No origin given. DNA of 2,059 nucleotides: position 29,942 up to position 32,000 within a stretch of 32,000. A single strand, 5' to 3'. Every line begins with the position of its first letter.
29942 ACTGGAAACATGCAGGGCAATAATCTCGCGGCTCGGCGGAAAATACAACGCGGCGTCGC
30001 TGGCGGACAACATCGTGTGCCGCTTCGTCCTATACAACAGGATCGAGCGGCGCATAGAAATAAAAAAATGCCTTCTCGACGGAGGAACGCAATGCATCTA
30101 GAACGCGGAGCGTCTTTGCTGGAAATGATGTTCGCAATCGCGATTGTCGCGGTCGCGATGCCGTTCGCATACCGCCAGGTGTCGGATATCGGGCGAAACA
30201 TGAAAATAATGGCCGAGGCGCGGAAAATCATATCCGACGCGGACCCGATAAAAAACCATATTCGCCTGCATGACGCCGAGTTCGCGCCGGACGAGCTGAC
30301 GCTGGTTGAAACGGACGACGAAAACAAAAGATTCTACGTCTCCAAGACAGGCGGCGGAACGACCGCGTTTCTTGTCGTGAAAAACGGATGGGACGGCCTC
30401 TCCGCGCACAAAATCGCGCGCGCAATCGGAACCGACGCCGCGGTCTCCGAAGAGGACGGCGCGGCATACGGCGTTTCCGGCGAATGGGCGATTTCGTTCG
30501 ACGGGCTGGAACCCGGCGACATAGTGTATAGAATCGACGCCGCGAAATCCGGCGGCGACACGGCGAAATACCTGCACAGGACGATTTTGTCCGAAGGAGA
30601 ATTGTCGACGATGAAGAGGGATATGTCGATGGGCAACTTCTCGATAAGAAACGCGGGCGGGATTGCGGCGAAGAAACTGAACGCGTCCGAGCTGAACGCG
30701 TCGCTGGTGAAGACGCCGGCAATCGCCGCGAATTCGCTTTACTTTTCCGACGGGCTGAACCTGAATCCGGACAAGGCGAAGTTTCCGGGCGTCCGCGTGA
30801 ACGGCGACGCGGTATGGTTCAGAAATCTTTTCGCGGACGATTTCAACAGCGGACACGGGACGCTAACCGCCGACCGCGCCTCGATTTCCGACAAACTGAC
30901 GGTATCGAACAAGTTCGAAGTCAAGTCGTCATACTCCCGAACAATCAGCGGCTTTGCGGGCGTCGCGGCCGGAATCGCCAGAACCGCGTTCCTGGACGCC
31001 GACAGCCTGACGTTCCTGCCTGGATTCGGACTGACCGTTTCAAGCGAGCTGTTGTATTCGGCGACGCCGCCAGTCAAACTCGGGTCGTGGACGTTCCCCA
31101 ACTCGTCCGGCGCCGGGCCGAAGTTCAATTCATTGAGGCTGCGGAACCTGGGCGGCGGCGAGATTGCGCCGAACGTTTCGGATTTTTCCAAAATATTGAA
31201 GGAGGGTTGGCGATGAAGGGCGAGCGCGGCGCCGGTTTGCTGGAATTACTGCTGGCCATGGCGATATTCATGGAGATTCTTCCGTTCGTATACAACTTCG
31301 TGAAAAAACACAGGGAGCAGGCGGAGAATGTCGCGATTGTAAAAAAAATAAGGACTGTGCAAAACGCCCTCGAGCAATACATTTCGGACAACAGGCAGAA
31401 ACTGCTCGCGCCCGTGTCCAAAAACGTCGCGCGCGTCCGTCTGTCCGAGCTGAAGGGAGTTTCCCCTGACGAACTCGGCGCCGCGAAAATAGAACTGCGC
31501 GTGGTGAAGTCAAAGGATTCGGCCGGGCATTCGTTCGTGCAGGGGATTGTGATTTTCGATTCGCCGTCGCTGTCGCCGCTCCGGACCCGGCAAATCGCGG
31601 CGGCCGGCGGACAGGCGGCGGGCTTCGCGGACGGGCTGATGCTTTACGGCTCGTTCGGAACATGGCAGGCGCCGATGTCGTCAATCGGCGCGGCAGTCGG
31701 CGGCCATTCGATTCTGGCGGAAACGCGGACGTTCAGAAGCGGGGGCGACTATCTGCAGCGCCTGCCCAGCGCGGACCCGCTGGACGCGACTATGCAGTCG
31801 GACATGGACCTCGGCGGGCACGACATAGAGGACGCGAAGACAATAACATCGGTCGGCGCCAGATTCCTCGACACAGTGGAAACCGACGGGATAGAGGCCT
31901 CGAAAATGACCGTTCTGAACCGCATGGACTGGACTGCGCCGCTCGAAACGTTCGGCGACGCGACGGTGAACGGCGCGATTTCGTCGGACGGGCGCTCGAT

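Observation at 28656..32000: Tandem triad of large PilV-like (type IVb minor-pilin-like) proteins with no pilus machinery in sight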

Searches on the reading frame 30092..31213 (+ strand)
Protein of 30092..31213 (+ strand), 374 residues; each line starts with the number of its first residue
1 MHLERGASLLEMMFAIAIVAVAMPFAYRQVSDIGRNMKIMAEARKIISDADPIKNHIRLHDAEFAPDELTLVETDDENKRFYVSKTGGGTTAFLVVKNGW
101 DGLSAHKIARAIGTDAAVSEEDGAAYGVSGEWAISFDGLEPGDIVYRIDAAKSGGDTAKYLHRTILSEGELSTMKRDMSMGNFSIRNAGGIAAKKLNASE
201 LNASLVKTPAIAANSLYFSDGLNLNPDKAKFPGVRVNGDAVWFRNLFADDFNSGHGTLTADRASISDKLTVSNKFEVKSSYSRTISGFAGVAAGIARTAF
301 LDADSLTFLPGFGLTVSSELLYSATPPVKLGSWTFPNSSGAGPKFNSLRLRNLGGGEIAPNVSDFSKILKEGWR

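Call 9: search_protein_families(library=pfam, proteins=[window:30092-31213:+], max_evalue=1)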
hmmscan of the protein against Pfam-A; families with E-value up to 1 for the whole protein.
window:30092-31213:+ (374 aa): 2 families
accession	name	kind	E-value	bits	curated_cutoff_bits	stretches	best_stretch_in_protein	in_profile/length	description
PF07963.17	N_methyl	-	0.0021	18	21.2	1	2-23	2-23/27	Prokaryotic N-terminal methylation motif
PF04172.21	LrgB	-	0.28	11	25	1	5-40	46-80/214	LrgB-like family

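Call 10: search_protein_families(library=ncbifam, proteins=[window:30092-31213:+], max_evalue=1)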
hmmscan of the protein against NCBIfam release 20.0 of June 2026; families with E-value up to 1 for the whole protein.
window:30092-31213:+ (374 aa): 2 families
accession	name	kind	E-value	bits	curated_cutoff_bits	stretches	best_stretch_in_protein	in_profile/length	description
TIGR02532.1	IV_pilin_GFxxxE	domain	0.0075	16.1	16.3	1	8-23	5-20/24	prepilin-type N-terminal cleavage/methylation domain-containing protein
TIGR02596.1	TIGR02596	subfamily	0.16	12.1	70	1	9-49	3-43/196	Verru_Chthon cassette protein D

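Call 13: find_encoding_contigs(protein=window:30092-31213:+, flank=10000, max_places=6)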
Protein window:30092-31213:+ (374 aa): 1 contig read that carries it; 1 place shown.
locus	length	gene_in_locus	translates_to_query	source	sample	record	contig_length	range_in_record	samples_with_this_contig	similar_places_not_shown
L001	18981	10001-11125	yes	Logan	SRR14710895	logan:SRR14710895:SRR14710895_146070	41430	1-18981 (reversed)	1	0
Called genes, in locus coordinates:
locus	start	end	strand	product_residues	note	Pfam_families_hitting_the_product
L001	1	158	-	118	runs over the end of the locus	PF00376:MerR, PF13411:MerR_1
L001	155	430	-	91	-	-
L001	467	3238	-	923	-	PF00521:DNA_topoisoIV, PF03989:DNA_gyraseA_C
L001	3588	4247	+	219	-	PF01553:Acyltransferase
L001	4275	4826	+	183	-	-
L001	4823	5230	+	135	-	-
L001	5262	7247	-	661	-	-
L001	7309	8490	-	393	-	-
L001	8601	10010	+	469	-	PF04917:Shufflon_N (weak)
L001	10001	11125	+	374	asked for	-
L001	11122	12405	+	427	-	-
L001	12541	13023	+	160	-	-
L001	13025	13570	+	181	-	-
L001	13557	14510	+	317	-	PF00849:PseudoU_synth_2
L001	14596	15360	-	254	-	PF03167:UDG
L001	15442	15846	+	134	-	PF00691:OmpA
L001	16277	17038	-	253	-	PF09522:RE_R_Pab1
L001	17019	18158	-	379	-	-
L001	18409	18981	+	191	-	?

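Call 15: find_homologous_proteins(query=window:30092-31213:+, max_evalue=0.001)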
Query window:30092-31213:+ (374 aa): 27 proteins with E <= 0.001 among 8000 candidates.
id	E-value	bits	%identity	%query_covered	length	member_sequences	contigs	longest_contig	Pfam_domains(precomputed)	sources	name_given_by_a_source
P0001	3.1e-243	824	100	100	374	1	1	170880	-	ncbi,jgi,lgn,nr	ncbi:MAG: hypothetical protein LBT45_00910 [Rickettsiales bacterium]|jgi:hypothetical protein|nr:hyp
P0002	1.8e-190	651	81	97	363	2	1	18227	-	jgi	jgi:hypothetical protein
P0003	1.2e-177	608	72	100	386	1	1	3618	-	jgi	jgi:hypothetical protein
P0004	3.6e-149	515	65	100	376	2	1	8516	-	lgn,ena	-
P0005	8.1e-146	504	62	99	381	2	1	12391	-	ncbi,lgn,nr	ncbi:MAG: hypothetical protein LBD94_00030 [Rickettsiales bacterium]|nr:hypothetical protein [Ricket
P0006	8.3e-142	490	60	99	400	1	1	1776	-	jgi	jgi:hypothetical protein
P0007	1.7e-137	476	59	99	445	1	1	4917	-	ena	-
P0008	8.4e-137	474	60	99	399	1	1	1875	-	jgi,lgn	jgi:hypothetical protein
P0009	1.0e-134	467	58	99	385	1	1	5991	-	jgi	jgi:hypothetical protein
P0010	1.8e-134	466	60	98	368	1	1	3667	-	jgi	jgi:hypothetical protein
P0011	1.1e-129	451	56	99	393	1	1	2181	-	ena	-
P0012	9.9e-128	444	55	100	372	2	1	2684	-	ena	-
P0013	1.5e-126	440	58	100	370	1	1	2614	-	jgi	jgi:hypothetical protein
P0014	1.6e-120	420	55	99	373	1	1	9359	-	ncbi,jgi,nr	ncbi:MAG: hypothetical protein LBB08_01625 [Rickettsiales bacterium]|jgi:hypothetical protein|nr:hyp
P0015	1.6e-119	417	53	99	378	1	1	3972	-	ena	-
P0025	1.1e-65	240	38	99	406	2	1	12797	-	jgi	jgi:type II secretory pathway pseudopilin PulG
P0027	2.7e-38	150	29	99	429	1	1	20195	-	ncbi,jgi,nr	ncbi:MAG: hypothetical protein LBG89_00415 [Rickettsiales bacterium]|jgi:hypothetical protein|nr:hyp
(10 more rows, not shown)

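Call 17: find_encoding_contigs(protein=P0027, flank=10000, max_places=3)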
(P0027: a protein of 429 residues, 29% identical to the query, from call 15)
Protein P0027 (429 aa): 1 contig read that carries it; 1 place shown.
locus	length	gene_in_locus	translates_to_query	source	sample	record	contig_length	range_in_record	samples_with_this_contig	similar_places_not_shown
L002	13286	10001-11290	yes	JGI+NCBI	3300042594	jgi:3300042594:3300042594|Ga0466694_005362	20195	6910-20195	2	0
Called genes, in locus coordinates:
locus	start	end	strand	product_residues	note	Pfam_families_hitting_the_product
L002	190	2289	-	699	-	PF00912:Transgly, PF00905:Transpeptidase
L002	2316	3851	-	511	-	PF13177:DNA_pol3_delta2, PF13604:AAA_30 (weak), PF00004:AAA, PF13401:AAA_22 (faint), PF22608:DNAX_ATPase_lid, PF12169:DNA_pol3_gamma3, PF12362:DUF3646 (weak)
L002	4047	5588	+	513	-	PF08529:NusA_N, PF00575:S1 (weak), PF13184:KH_NusA_1st, PF26594:KH_NusA_2nd, PF14520:HHH_5 (faint)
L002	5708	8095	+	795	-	PF04760:IF2_N, PF00009:GTP_EFTU, PF00071:Ras (weak), PF01926:MMR_HSR1, PF02421:FeoB_N (weak), PF08477:Roc (faint), PF22042:EF-G_D2, PF11987:IF-2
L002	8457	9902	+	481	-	-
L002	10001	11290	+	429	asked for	-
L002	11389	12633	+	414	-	-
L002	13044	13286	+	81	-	?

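Call 18: find_encoding_contigs(protein=P0025, flank=10000, max_places=3)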
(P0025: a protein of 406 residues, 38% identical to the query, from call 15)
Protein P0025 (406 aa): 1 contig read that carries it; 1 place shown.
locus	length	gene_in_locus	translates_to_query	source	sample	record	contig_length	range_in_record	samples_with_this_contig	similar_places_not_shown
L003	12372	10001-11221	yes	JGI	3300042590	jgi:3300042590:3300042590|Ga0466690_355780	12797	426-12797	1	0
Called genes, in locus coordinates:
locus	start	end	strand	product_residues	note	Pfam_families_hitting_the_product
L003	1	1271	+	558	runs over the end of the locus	-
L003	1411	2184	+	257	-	-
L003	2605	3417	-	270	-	PF00459:Inositol_P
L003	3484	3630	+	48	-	-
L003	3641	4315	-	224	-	PF03938:OmpH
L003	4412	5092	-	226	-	PF00691:OmpA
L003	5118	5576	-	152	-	-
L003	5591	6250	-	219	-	-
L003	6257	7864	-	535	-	PF13177:DNA_pol3_delta2, PF13245:AAA_19 (faint), PF13401:AAA_22 (weak), PF13604:AAA_30 (weak), PF00004:AAA, PF22608:DNAX_ATPase_lid, PF12169:DNA_pol3_gamma3, PF12362:DUF3646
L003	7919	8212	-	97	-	-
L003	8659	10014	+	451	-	-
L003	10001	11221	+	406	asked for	-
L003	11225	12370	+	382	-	?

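Call 25: find_related_loci(query=A2, collection=genome_contigs, flank=10000)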
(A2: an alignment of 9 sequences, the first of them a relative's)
Query A2 (374 aa) in genome_contigs; peptide patterns used: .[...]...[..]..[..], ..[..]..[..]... (x = any residue, [..] = any of these).
103 stretches matched a pattern; 4 encode a relative of the query (tblastn E <= 1e-3); 3 distinct loci.
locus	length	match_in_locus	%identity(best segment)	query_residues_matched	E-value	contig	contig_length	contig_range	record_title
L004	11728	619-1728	57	6-374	1e-138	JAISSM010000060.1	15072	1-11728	MAG: Rickettsiales bacterium isolate Mcx344_bin51 k119_420236, whole genome shotgun sequence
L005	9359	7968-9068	55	4-374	1e-122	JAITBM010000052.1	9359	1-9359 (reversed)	MAG: Rickettsiales bacterium isolate Ncb351_bin87 k119_4687964, whole genome shotgun sequence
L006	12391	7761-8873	62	5-374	4e-154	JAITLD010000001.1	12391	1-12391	MAG: Rickettsiales bacterium isolate Pcl387_bin88 k119_3113169, whole genome shotgun sequence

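Call 31: predict_structure(alignment_id=A1)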
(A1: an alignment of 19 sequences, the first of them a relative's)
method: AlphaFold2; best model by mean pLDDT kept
length: 374 residues; sequences in the alignment: 19
mean_pLDDT: 54.4   pTM: 0.38
mean pLDDT of the five models: 54.4, 51.1, 50.7, 49.4, 45.5
residues with pLDDT >= 90: 11; 70-90: 100; 50-70: 78; < 50: 185
segments of 3 or more residues with pLDDT < 50: 1-7, 153-250, 253-296, 310-312, 343-374
pLDDT, mean of each block of 10 residues (from residue 1): 49 63 58 71 81 78 83 85 80 88 81 84 79 84 87 39 30 29 31 26 23 26 27 29 41 47 44 37 32 45 55 51 61 62 42 44 46 39
secondary structure, 60 per line:
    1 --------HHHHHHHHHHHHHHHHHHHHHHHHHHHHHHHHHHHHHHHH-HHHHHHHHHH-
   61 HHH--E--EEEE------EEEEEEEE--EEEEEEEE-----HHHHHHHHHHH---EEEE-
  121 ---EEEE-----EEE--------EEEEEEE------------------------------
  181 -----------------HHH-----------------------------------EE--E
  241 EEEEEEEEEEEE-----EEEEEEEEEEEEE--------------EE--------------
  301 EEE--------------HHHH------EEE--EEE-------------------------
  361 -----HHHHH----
elements in order: H9-48 H50-59 E69-72 E79-86 E89-96 H102-112 E116-119 E124-127 E133-135 E144-150 E240-252 E258-270 E301-303 H318-321 E328-330 E333-335 H366-370

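Call 34: fold_search(model_id=the predicted structure, library=pdb)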
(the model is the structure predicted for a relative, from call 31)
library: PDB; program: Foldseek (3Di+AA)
matches with E <= 10: 765; with E <= 0.001: 0
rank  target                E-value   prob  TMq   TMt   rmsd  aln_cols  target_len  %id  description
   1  1yb3                  7.6e-02  0.28  0.13  0.25  15.7       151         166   12  Conserved hypothetical protein Pfu-178653-001 from Pyrococcus furiosus (released 2005-02-01)
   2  2it9_D                2.0e-01  0.69  0.13  0.33   3.6        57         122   12  Crystal structure of a protein with unknown function from DUF155 family (YP_292156.1) from Prochlorococcus sp. NATL2A  (released 2006-11-28)
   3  6ef6                  2.0e-01  0.28  0.14  0.16   9.9       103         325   13  Structure of the microcompartment-associated aminopropanol kinase (released 2018-10-17)
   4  8hn2_A                2.0e-01  0.21  0.11  0.31  12.3       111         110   20  Selenomethionine-labelled soluble domain of Rieske iron-sulfur protein from chlorobaculum tepidum (released 2023-07-05)
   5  1gvi_A                2.3e-01  0.25  0.11  0.07  11.3        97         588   13  Thermus maltogenic amylase in complex with beta-CD (released 2002-06-06)
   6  9a1f_R                2.4e-01  0.91  0.20  0.54   4.0        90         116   16  Integrative structure of the XcpGHIJK pseudo pilus filament model of a type II secretion system (released 2021-06-18)
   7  6w17_D                2.9e-01  0.16  0.14  0.17  16.5       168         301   11  Structure of Dip1-activated Arp2/3 complex with nucleated actin filament (released 2020-08-12)
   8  6q2f                  3.1e-01  0.07  0.08  0.04  14.0       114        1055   14  Structure of Rhamnosidase from Novosphingobium sp. PP1Y (released 2019-11-27)
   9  2it9_B                3.3e-01  0.57  0.13  0.35   3.9        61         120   11  Crystal structure of a protein with unknown function from DUF155 family (YP_292156.1) from Prochlorococcus sp. NATL2A  (released 2006-11-28)
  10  1sma_A                3.5e-01  0.18  0.11  0.07  11.4        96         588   16  CRYSTAL STRUCTURE OF A MALTOGENIC AMYLASE (released 2000-04-26)
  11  3st7                  3.5e-01  0.08  0.10  0.10  11.6       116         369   15  Crystal Structure of capsular polysaccharide assembling protein CapF from staphylococcus aureus (released 2012-02-15)
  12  3w0q                  4.3e-01  0.25  0.09  0.11   9.1        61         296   15  Crystal structure of a thermostable mutant of aminoglycoside phosphotransferase APH(4)-Ia (N203A), ternary complex with  (released 2013-08-07)
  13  6i6u_B                4.3e-01  0.05  0.09  0.20  13.8       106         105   14  Circular permutant of ribosomal protein S6, adding 9aa to N terminal of P81-82, L75A mutant (released 2019-11-27)
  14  3i1a_B                4.5e-01  0.30  0.14  0.16   9.0       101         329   11  Crystal Structure of apo Spectinomycin Phosphotransferase, APH(9)-Ia (released 2010-01-19)
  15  4fcr                  4.5e-01  0.07  0.10  0.14  15.1       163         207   14  Targeting conserved water molecules: Design of 4-aryl-5-cyanopyrrolo[2,3-d]pyrimidine Hsp90 inhibitors using fragment-ba (released 2012-10-24)
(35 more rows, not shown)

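Call 38: search_protein_families(library=pfam, proteins=[L001:12541-13020:+, L001:13025-13567:+, L001:11122-12402:+], max_evalue=1)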
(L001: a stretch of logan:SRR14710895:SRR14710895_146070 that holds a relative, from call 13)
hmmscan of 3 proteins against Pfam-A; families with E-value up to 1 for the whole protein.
L001:12541-13020:+ (160 aa): 6 families
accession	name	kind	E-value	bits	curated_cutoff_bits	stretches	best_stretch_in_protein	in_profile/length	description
PF24432.1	DUF7555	-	0.00089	19.7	28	1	24-55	95-126/133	Family of unknown function (DUF7555)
PF09624.15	DUF2393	-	0.082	13.3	26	1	37-99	17-76/146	Protein of unknown function (DUF2393)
PF19464.4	DUF6001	-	0.11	12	25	1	123-153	45-74/348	Family of unknown function (DUF6001)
PF19335.5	HMBD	-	0.17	12.3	23.6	1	19-26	15-22/28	Heavy metal binding domain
PF01155.25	HypA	-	0.41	11.1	28.9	1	2-28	70-95/112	Hydrogenase/urease nickel incorporation, metallochaperone, hypA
PF04423.19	Rad50_zn_hook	-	0.5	10.7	24.3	1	19-27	19-27/52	Rad50 zinc hook motif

L001:13025-13567:+ (181 aa): 0 families

L001:11122-12402:+ (427 aa): 2 families
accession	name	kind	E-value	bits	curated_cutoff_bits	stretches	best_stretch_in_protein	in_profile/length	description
PF07963.17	N_methyl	-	0.06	13.4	21.2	1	1-20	1-20/27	Prokaryotic N-terminal methylation motif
PF09535.15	Gmx_para_CXXCG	-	0.25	11.1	25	1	177-228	177-227/236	Protein of unknown function (Gmx_para_CXXCG)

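Call 54: search_protein_families(library=ncbifam, proteins=[L001:12541-13020:+, L001:13025-13567:+, L001:11122-12402:+], max_evalue=1)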
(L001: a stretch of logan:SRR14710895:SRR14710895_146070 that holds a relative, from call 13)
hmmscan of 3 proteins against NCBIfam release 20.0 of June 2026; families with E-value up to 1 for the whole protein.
L001:12541-13020:+ (160 aa): 7 families
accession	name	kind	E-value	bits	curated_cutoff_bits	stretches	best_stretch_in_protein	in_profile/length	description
NF011683.0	PRK15103.1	equivalog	0.0041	16.2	562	1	4-84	12-95/421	membrane integrity-associated transporter subunit PqiA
NF002988.0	PRK03731.1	equivalog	0.0066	16.2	161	1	9-122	3-113/174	shikimate kinase AroL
NF001606.0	PRK00398.1-3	equivalog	0.033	14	72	1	5-29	5-29/44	DNA-directed RNA polymerase subunit P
NF007662.0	PRK10334.1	subfamily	0.076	12.2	321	1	69-123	152-204/286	small-conductance mechanosensitive channel MscS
NF040667.1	hom_kin_desulfo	exception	0.092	12.6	197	1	14-128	6-117/163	homoserine kinase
NF053574.1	immunity_LacI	equivalog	0.093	13.1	50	1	45-109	35-96/112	LacI family bacteriocin immunity protein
NF034126.3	PRK09521.1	equivalog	0.94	9.3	90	0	1-28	143-169/180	exosome complex RNA-binding protein Csl4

L001:13025-13567:+ (181 aa): 0 families

L001:11122-12402:+ (427 aa): 2 families
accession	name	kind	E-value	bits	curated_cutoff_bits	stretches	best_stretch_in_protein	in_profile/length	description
TIGR01707.1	gspI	equivalog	0.14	12.6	44.35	1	6-39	1-34/101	type II secretion system minor pseudopilin GspI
TIGR01710.1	typeII_sec_gspG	equivalog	0.15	12.1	88.85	1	5-61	1-57/134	type II secretion system major pseudopilin GspG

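Call 60: search_protein_families(library=pfam, alignment_id=A1, max_evalue=0.01)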
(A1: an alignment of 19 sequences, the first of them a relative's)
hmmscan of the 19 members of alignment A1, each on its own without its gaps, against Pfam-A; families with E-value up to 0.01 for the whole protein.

A. member 1, P0001 (374 aa): 1 family
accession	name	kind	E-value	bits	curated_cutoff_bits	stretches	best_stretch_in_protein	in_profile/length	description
PF07963.17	N_methyl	-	0.0021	18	21.2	1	2-23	2-23/27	Prokaryotic N-terminal methylation motif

B. families by the number of members that match (of 19 scanned): 1 family
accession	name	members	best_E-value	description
PF07963.17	N_methyl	3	0.0012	Prokaryotic N-terminal methylation motif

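Call 77: search_solved_structures(query=A1, max_evalue=10)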
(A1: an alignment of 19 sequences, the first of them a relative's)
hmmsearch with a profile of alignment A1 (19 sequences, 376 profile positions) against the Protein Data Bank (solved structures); distinct sequences matched with E-value up to 10: 1.
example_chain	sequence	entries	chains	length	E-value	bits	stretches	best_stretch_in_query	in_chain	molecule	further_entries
8ouw_4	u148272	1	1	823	0.054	15.8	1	212-286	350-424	DNA replication licensing factor mcm-4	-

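Call 96: search_protein_families(library=phrogs, proteins=[window:30092-31213:+, L001:11122-12402:+, L001:12541-13020:+, L001:13025-13567:+], max_evalue=0.01)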
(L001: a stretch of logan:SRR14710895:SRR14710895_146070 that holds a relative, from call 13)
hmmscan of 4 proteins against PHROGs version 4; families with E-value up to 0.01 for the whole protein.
window:30092-31213:+ (374 aa): 0 families

L001:11122-12402:+ (427 aa): 0 families

L001:12541-13020:+ (160 aa): 0 families

L001:13025-13567:+ (181 aa): 0 families

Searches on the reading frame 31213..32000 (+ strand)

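Call 9: search_protein_families(library=pfam, proteins=[window:31213-32000:+], max_evalue=1)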
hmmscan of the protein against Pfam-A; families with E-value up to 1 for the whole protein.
window:31213-32000:+ (262 aa): 2 families
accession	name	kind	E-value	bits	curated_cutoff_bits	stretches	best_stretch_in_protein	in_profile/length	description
PF07963.17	N_methyl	-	0.034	14.2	21.2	1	1-20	1-20/27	Prokaryotic N-terminal methylation motif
PF09535.15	Gmx_para_CXXCG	-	0.13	12.1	25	1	177-228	177-227/236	Protein of unknown function (Gmx_para_CXXCG)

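Call 10: search_protein_families(library=ncbifam, proteins=[window:31213-32000:+], max_evalue=1)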
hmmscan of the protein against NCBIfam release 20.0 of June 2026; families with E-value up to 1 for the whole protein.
window:31213-32000:+ (262 aa): 3 families
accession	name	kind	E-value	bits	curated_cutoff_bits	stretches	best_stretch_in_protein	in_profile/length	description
TIGR01710.1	typeII_sec_gspG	equivalog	0.049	13.7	88.85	1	5-61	1-57/134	type II secretion system major pseudopilin GspG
TIGR01707.1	gspI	equivalog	0.098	13.2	44.35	1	6-38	1-33/101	type II secretion system minor pseudopilin GspI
NF041013.1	T4P_ComGE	equivalog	0.12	12.5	49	1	5-61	4-61/83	competence type IV pilus minor pilin ComGE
